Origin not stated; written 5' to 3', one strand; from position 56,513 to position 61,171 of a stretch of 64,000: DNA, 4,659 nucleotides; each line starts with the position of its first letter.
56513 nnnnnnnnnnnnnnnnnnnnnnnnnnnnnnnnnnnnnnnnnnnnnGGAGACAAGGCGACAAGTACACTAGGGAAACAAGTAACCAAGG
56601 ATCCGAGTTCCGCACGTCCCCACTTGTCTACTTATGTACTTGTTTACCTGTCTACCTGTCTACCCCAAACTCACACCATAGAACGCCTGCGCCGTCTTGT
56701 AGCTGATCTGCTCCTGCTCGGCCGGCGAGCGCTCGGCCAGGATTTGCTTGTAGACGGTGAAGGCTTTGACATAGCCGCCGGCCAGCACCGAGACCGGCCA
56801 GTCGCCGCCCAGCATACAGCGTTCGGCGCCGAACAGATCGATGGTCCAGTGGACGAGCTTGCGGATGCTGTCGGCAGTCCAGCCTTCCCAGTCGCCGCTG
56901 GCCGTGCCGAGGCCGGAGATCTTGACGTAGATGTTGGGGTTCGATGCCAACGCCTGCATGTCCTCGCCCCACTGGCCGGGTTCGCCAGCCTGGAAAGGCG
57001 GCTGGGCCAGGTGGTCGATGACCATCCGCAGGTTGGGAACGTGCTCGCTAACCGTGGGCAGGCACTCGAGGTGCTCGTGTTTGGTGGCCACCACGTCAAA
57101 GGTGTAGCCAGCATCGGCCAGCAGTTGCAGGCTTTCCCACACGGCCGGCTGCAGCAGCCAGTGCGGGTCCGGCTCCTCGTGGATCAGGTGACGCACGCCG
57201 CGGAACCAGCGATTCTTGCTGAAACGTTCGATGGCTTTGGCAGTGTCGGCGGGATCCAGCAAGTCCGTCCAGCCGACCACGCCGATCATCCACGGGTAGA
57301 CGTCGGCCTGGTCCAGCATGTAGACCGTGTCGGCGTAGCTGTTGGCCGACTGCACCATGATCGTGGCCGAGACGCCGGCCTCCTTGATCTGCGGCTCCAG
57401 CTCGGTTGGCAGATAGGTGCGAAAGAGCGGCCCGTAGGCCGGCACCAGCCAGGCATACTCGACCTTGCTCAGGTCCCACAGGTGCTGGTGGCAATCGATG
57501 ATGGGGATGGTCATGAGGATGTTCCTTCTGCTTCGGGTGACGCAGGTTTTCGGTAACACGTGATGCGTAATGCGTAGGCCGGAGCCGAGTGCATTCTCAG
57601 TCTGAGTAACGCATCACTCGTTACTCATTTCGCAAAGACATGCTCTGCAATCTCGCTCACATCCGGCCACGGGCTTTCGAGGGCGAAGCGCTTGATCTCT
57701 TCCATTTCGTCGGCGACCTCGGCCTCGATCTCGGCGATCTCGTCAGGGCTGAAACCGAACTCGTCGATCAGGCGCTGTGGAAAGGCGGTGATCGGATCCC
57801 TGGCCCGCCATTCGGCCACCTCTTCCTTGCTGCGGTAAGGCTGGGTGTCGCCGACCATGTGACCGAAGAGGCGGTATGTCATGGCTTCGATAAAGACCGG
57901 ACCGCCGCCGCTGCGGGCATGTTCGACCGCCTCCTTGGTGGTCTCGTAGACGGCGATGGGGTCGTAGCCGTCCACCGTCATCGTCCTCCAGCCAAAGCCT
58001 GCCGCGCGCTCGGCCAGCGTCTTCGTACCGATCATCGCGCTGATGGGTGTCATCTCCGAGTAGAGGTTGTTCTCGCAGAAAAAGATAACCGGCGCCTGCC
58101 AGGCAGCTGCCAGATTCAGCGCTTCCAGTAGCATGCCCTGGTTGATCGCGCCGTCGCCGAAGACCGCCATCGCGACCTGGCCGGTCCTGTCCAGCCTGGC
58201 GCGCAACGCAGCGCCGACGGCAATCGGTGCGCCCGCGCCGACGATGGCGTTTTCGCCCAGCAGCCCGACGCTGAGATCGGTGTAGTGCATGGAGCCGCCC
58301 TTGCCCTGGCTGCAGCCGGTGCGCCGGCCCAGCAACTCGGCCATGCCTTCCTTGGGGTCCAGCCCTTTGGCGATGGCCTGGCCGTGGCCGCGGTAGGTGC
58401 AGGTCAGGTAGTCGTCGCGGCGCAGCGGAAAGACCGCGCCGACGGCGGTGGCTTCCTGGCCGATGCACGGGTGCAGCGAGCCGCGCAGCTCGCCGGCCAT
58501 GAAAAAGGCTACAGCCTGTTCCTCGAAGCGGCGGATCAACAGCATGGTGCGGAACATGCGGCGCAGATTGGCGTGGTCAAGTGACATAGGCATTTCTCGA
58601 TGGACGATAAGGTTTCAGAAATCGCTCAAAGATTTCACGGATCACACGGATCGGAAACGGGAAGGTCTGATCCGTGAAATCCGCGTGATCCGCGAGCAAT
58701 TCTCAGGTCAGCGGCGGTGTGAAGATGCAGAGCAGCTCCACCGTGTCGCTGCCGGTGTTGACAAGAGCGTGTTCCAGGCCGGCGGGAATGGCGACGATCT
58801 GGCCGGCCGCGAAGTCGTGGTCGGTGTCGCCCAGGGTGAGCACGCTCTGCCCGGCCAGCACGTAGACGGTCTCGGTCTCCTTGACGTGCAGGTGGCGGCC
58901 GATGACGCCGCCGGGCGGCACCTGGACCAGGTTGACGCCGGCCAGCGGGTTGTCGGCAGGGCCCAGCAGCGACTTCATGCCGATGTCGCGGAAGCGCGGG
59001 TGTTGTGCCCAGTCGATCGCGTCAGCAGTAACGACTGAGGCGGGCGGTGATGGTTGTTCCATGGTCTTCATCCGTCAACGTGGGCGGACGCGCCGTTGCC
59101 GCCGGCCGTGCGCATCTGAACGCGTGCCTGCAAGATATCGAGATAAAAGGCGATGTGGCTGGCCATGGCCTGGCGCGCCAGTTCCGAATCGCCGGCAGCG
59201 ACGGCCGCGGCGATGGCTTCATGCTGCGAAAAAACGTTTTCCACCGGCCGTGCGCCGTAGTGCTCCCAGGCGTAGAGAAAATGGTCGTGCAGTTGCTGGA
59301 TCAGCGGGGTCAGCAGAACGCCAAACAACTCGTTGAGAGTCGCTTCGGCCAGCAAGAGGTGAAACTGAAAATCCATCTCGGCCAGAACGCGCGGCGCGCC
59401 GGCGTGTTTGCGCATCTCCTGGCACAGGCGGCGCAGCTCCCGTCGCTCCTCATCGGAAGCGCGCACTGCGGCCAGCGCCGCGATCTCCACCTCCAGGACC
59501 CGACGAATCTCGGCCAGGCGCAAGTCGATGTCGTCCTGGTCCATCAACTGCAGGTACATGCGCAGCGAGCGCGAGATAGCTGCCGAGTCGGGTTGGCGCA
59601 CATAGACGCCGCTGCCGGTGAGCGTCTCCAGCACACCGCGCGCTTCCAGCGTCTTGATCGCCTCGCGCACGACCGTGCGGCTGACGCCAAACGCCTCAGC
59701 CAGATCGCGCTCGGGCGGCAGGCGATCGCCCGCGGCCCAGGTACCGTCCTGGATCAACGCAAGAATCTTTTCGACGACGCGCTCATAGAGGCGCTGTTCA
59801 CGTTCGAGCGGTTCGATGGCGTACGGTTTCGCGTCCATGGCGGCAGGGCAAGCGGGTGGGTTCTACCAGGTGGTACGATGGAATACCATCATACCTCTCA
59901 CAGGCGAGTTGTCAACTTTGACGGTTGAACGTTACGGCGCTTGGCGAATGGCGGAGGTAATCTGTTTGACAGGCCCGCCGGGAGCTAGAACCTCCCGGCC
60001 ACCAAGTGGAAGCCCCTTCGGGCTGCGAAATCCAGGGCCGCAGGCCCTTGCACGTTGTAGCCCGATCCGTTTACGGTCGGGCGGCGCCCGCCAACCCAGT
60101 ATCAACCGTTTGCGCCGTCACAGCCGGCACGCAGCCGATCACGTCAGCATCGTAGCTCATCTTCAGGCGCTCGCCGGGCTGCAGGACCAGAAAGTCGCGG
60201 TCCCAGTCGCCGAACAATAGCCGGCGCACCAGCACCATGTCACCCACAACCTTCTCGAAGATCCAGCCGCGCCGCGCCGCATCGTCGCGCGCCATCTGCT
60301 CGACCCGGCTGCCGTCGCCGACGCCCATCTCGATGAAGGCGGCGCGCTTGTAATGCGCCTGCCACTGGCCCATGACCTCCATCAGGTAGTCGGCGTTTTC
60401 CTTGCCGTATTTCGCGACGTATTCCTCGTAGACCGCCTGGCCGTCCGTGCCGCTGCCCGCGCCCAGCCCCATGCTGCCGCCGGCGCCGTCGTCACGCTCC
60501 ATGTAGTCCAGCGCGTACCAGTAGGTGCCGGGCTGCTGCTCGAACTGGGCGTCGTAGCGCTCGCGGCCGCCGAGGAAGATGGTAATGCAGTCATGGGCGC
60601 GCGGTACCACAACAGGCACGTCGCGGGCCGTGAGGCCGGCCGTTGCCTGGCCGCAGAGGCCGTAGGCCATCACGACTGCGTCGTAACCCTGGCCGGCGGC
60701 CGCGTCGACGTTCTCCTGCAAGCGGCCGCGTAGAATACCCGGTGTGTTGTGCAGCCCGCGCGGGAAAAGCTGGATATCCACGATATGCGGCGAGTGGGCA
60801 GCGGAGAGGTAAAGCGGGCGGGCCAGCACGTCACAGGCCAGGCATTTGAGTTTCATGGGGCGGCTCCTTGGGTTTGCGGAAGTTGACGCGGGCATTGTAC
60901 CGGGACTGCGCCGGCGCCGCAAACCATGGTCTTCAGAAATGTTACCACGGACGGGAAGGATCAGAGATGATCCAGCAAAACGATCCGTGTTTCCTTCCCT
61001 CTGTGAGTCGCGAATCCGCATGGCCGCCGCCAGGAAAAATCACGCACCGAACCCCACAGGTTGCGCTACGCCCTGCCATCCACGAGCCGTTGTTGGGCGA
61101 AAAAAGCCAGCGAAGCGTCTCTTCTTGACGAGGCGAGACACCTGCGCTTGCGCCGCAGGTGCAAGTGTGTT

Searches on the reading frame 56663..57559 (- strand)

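Call 60: search_protein_families(library=pfam, proteins=[window:56663-57559:-], max_evalue=0.0001)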
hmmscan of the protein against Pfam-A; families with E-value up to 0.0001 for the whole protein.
window:56663-57559:- (299 aa): 1 family
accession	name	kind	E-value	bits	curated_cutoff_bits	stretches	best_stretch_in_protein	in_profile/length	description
PF04909.20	Amidohydro_2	-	1.6e-41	143.4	26.4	1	21-295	1-288/289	Amidohydrolase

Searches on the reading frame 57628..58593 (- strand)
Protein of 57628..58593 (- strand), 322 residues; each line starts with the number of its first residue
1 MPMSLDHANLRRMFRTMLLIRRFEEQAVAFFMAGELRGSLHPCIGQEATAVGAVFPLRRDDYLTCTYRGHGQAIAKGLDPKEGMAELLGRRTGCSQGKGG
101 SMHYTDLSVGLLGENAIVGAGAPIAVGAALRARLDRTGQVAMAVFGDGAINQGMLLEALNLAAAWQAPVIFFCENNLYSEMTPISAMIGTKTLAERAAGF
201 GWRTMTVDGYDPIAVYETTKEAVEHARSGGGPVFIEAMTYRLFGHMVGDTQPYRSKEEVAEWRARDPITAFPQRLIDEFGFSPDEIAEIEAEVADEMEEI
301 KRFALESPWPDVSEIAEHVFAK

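Call 60: search_protein_families(library=pfam, proteins=[window:57628-58593:-], max_evalue=0.0001)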
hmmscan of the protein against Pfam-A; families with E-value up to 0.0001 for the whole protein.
window:57628-58593:- (322 aa): 3 families
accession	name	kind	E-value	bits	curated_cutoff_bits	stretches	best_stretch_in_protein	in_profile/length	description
PF00676.26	E1_dh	-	1.2e-74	251.4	22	1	16-311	2-298/300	Dehydrogenase E1 component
PF02775.26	TPP_enzyme_C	-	2.7e-07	30.9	21.9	1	116-236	28-150/151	Thiamine pyrophosphate enzyme, C-terminal TPP binding domain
PF13292.11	DXP_synthase_N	-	2.9e-06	27.2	21.2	1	124-188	119-183/274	1-deoxy-D-xylulose-5-phosphate synthase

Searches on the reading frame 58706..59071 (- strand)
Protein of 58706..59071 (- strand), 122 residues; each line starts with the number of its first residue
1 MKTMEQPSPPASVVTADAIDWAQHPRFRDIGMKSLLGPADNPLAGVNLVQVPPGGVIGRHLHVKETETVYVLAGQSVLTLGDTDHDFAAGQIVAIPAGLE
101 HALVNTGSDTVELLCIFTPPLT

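Call 62: search_protein_families(library=pfam, proteins=[window:58706-59071:-], max_evalue=0.01)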
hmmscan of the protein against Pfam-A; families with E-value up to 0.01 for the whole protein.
window:58706-59071:- (122 aa): 9 families
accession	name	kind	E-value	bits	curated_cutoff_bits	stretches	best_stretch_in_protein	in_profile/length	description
PF07883.17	Cupin_2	-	5.9e-19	68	27.2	1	48-117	2-70/70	Cupin domain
PF00190.28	Cupin_1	-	2.1e-08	34.3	22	1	46-118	35-115/151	Cupin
PF12973.13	Cupin_7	-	6.6e-06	26.3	27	1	13-111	5-95/105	ChrR Cupin-like domain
PF05899.18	Cupin_3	-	7.7e-05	22.8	23.5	1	61-101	21-62/74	EutQ-like cupin domain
PF14667.12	Polysacc_synt_C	-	0.0005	20.6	28.7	1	47-111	21-93/111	Polysaccharide biosynthesis C-terminal domain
PF06339.18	Ectoine_synth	-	0.00056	20.6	27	1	64-122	54-112/127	Ectoine synthase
PF02311.25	AraC_binding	-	0.0014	18.8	21.1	1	57-116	16-74/135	AraC-like ligand binding domain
PF11699.14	CENP-C_C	-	0.0059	17.3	29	1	45-114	13-82/85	Mif2/CENP-C like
PF01050.24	MannoseP_isomer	-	0.0081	16.8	23.6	1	46-114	30-98/116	Mannose-6-phosphate isomerase C-terminal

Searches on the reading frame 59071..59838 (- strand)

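Call 60: search_protein_families(library=pfam, proteins=[window:59071-59838:-], max_evalue=0.0001)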
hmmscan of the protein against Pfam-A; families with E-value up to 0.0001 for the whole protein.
window:59071-59838:- (256 aa): 4 families
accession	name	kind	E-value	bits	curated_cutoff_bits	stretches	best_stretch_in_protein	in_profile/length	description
PF07729.17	FCD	-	1e-24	87.8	24.3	1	108-230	2-124/125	FCD domain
PF00392.27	GntR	-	1.9e-23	82.3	27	1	17-80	1-64/64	Bacterial regulatory proteins, gntR family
PF08279.18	HTH_11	-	1.4e-05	25.3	25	1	45-77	20-53/55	HTH domain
PF13545.12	HTH_Crp_2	-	2.2e-05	24.8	27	1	19-84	1-65/70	Crp-like helix-turn-helix domain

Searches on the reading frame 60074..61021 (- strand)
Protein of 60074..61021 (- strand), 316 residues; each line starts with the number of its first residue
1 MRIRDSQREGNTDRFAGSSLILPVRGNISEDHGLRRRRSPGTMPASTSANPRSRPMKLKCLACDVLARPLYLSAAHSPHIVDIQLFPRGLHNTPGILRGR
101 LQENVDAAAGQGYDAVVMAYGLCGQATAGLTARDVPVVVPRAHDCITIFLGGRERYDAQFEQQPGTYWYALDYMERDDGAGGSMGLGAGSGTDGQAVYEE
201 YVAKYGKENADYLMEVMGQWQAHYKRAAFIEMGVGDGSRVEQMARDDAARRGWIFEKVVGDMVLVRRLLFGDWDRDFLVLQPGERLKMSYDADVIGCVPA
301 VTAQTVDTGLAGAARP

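Call 62: search_protein_families(library=pfam, proteins=[window:60074-61021:-], max_evalue=0.01)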
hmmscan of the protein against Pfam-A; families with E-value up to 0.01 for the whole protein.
window:60074-61021:- (316 aa): 1 family
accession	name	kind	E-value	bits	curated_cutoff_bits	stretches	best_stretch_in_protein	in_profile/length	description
PF07796.16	DUF1638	-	2.6e-34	118.9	27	1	87-269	3-161/161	Protein of unknown function (DUF1638)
